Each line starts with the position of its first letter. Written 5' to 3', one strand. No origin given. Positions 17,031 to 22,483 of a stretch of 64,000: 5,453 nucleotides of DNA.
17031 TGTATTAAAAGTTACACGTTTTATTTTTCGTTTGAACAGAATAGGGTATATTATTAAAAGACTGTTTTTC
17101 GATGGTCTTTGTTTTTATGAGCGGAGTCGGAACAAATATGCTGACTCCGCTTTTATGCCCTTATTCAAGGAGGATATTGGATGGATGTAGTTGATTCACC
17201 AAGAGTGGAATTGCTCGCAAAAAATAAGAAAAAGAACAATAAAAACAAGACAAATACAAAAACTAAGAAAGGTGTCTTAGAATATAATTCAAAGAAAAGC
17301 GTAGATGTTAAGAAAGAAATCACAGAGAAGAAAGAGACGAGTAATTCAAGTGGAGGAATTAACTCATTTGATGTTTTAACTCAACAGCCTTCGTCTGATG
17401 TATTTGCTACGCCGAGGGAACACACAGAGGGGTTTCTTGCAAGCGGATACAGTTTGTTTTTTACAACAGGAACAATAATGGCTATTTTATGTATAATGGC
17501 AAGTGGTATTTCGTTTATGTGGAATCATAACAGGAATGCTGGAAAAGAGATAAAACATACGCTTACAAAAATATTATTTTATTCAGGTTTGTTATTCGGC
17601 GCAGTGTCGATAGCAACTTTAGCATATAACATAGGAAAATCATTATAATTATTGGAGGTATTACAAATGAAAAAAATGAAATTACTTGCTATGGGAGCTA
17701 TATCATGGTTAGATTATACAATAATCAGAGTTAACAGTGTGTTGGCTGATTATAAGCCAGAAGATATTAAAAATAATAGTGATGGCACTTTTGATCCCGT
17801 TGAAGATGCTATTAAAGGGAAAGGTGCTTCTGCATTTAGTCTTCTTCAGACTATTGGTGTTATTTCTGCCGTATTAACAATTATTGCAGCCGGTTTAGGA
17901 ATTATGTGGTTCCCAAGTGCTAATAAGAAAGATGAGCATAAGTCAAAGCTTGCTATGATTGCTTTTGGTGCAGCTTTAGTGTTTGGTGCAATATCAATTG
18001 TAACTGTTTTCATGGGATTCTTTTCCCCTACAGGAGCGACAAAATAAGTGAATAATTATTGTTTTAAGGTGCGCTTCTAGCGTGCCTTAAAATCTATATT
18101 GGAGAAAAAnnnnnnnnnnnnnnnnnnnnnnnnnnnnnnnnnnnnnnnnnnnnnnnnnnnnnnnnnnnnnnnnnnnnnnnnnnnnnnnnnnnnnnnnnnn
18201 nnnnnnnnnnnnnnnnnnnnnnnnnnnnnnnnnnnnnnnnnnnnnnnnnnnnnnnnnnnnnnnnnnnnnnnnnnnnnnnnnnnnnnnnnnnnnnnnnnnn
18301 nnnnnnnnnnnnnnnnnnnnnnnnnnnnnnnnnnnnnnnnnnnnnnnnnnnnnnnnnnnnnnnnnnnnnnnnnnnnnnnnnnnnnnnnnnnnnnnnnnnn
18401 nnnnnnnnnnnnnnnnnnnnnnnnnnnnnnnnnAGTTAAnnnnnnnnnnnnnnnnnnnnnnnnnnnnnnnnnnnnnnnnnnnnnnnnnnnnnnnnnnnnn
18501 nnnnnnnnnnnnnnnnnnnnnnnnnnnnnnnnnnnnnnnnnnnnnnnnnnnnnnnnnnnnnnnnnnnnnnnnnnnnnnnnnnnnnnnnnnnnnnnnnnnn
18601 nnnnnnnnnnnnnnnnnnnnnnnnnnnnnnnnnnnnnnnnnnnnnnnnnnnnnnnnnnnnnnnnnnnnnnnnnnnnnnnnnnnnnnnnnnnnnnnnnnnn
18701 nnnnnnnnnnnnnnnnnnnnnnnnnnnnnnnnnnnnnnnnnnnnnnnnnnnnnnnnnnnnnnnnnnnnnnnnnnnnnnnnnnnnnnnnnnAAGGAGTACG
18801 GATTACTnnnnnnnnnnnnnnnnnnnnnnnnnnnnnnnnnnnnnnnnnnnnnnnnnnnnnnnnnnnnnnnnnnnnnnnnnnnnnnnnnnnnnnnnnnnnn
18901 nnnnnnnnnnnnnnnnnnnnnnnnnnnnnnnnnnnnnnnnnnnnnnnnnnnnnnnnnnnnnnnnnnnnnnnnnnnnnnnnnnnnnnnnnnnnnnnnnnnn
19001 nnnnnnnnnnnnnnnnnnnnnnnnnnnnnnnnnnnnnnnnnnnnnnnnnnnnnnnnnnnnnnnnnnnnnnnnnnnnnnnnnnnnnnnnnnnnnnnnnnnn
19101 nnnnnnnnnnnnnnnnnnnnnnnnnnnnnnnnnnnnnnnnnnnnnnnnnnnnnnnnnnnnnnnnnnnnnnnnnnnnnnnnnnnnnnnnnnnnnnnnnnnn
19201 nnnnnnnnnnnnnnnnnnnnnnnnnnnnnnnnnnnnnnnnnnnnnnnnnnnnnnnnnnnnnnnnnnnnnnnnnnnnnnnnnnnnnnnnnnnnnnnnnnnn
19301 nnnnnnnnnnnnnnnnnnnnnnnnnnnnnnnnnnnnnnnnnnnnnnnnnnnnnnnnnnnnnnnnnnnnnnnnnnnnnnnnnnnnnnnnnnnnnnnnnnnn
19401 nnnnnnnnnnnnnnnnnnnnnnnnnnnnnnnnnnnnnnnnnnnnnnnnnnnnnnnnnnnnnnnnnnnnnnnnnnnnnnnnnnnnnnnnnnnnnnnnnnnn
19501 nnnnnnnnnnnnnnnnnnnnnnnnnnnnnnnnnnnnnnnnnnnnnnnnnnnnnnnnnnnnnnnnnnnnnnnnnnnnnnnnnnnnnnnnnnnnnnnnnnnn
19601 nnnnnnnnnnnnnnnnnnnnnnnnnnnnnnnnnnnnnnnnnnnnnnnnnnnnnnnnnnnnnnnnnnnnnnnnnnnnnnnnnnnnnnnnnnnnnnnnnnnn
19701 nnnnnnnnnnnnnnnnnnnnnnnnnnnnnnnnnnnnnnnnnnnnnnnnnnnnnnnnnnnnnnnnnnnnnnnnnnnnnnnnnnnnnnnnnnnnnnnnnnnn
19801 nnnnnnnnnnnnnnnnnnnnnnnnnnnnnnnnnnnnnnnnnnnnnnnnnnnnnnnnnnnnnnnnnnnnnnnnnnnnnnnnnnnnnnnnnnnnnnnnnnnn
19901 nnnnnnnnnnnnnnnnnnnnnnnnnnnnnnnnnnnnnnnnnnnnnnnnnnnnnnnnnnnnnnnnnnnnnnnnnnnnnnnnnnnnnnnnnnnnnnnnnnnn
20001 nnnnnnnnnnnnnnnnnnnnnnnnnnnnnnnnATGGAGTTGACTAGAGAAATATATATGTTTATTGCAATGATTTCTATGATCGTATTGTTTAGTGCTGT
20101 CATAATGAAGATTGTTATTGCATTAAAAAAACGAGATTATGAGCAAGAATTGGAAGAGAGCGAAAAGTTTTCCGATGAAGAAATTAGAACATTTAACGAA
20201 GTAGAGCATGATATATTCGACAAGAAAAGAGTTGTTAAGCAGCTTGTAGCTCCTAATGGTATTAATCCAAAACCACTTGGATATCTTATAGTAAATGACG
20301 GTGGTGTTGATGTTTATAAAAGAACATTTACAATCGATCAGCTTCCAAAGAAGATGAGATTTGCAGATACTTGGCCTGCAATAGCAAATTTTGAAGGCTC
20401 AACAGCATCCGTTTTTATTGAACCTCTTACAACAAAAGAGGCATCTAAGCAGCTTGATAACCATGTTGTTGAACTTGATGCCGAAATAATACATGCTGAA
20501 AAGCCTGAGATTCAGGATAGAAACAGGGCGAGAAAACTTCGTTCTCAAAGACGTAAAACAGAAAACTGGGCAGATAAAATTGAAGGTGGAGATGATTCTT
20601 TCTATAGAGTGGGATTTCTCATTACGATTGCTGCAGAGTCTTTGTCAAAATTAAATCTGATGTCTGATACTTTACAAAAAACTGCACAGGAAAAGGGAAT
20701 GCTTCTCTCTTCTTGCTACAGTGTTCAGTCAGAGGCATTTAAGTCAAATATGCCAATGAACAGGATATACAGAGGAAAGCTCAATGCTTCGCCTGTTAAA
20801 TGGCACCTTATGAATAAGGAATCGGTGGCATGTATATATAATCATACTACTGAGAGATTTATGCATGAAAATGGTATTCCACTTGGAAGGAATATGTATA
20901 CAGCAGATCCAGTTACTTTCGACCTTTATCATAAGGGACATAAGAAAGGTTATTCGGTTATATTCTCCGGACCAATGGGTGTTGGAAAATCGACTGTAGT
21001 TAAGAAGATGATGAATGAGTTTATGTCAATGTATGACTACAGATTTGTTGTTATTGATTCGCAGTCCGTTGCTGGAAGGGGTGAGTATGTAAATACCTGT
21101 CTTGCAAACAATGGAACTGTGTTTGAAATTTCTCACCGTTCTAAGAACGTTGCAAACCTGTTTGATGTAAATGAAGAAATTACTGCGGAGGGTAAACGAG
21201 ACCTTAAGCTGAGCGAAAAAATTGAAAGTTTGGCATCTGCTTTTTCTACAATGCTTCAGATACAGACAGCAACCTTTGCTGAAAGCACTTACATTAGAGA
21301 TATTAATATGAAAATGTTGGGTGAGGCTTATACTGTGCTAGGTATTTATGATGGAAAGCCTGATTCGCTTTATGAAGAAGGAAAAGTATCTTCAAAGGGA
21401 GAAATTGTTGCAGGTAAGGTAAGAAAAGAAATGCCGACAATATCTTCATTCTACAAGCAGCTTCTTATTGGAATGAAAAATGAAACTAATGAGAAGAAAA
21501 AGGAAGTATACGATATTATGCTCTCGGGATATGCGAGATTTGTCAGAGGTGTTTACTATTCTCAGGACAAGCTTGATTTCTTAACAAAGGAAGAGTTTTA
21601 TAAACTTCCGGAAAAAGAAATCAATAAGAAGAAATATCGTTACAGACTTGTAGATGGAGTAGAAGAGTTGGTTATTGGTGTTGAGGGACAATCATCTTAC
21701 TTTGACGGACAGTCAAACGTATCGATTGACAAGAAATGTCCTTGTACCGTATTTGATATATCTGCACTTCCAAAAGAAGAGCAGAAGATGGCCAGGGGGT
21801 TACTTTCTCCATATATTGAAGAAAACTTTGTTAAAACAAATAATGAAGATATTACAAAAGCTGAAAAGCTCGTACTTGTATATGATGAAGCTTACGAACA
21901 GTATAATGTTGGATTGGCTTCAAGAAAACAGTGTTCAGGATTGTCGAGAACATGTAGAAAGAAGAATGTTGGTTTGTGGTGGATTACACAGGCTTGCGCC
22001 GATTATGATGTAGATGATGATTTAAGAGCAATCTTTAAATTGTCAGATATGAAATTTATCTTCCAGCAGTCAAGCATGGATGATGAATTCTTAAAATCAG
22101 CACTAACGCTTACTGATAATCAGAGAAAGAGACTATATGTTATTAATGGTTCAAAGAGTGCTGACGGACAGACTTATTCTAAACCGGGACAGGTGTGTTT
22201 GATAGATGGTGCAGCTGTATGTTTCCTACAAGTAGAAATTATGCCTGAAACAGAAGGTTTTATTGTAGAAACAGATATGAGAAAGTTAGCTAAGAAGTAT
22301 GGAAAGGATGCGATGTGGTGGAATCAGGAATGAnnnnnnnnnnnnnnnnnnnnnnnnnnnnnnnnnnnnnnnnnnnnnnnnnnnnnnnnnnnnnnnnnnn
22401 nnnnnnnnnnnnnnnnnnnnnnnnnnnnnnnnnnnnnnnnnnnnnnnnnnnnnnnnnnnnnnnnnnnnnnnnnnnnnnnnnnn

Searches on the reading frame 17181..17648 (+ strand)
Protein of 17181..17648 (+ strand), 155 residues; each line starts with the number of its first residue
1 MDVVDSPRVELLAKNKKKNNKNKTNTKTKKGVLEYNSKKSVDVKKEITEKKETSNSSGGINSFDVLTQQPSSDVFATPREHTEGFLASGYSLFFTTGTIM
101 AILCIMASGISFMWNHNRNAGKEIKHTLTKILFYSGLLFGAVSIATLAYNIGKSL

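Call 57: search_protein_families(library=pfam, proteins=[window:17181-17648:+], max_evalue=0.001)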
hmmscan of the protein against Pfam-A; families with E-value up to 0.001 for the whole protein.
window:17181-17648:+ (155 aa): 1 family
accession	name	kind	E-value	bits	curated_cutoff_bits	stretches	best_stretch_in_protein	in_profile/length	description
PF04956.18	TrbC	-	7.2e-06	26.6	27.9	1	80-146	35-96/98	TrbC/VIRB2 pilin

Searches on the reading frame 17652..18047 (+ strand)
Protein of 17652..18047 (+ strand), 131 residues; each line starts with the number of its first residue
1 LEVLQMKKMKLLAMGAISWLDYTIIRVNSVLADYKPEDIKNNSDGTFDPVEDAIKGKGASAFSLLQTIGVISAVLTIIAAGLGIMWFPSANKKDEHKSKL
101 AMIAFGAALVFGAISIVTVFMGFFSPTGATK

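Call 57: search_protein_families(library=pfam, proteins=[window:17652-18047:+], max_evalue=0.001)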
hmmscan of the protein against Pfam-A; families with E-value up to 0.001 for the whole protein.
window:17652-18047:+ (131 aa): 1 family
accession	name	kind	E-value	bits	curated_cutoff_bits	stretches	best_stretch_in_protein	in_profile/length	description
PF04956.18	TrbC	-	8.3e-07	29.6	27.9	1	64-120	47-98/98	TrbC/VIRB2 pilin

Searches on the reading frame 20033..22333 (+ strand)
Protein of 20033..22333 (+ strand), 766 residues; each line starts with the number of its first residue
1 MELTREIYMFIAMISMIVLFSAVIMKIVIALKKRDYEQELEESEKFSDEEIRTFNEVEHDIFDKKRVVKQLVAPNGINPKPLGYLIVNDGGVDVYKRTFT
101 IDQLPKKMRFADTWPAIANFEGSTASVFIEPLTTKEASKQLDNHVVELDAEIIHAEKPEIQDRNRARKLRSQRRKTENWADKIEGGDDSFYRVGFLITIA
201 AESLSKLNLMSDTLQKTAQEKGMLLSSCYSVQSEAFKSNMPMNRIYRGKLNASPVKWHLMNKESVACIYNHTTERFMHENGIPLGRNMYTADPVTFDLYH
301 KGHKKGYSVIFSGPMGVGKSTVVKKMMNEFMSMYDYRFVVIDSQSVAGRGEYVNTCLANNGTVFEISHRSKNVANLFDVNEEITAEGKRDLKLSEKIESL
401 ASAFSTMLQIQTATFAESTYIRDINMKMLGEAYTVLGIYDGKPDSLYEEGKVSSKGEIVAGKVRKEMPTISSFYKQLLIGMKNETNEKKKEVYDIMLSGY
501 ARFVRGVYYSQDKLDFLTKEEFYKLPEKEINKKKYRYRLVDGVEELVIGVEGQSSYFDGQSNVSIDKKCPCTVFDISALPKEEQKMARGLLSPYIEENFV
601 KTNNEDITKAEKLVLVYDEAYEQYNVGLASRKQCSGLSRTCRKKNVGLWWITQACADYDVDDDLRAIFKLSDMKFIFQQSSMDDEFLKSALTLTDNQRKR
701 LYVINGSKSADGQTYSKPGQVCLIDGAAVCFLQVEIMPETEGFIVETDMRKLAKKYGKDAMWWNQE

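Call 57: search_protein_families(library=pfam, proteins=[window:20033-22333:+], max_evalue=0.001)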
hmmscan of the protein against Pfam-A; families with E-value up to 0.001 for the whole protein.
window:20033-22333:+ (766 aa): 1 family
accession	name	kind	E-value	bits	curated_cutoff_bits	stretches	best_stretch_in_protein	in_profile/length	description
PF12846.13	AAA_10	-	1.8e-05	24.4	27.5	0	308-356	23-68/362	AAA-like domain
